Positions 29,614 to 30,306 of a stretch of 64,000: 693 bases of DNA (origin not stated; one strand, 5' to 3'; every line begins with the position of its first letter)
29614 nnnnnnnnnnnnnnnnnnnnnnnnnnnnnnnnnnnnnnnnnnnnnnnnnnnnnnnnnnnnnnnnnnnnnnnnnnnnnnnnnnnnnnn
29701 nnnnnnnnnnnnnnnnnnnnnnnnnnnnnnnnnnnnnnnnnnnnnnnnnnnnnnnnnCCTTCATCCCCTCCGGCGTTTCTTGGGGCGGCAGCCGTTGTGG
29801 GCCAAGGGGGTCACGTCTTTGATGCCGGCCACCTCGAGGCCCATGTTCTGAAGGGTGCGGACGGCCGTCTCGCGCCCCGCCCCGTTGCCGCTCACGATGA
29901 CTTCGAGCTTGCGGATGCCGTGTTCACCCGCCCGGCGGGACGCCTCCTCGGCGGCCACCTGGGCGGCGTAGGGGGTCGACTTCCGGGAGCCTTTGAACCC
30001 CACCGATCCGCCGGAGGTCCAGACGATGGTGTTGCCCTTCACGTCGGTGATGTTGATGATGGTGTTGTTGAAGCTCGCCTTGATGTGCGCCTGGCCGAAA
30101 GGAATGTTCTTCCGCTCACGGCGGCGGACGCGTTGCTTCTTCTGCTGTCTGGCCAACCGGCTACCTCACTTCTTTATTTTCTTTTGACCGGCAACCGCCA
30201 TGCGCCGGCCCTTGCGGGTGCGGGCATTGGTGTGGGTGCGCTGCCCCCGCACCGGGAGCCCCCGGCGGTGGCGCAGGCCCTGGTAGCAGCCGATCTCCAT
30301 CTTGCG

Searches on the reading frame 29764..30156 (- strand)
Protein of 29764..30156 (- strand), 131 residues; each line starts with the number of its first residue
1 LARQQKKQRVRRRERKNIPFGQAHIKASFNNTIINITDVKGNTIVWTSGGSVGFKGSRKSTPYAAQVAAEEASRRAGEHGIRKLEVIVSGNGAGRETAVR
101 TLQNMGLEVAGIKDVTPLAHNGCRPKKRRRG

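Call 47: find_encoding_contigs(protein=window:29764-30156:-, flank=10000, max_places=10)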
Protein seq(131 aa) (131 aa): 1 contig read that carries it; 1 place shown.
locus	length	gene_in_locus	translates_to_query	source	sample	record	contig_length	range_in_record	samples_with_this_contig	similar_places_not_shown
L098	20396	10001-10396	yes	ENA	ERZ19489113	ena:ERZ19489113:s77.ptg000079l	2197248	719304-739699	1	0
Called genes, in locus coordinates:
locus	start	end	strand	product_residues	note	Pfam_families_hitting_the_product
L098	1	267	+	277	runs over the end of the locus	PF00181:Ribosomal_L2_N, PF03947:Ribosomal_L2_C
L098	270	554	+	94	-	PF00203:Ribosomal_S19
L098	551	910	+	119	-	PF00237:Ribosomal_L22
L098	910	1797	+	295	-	PF07650:KH_2, PF00189:Ribosomal_S3_C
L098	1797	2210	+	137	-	PF00252:Ribosomal_L16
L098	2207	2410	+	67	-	PF00831:Ribosomal_L29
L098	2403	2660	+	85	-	PF00366:Ribosomal_S17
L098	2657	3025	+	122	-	PF00238:Ribosomal_L14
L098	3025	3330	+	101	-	PF00467:KOW (weak), PF17136:ribosomal_L24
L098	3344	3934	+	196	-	PF00281:Ribosomal_L5, PF00673:Ribosomal_L5_C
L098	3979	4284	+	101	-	PF00253:Ribosomal_S14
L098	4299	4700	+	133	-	PF00410:Ribosomal_S8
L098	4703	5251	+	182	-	PF00347:Ribosomal_L6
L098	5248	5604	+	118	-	PF00861:Ribosomal_L18p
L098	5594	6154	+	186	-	PF00333:Ribosomal_S5, PF03719:Ribosomal_S5_C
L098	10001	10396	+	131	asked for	PF00411:Ribosomal_S11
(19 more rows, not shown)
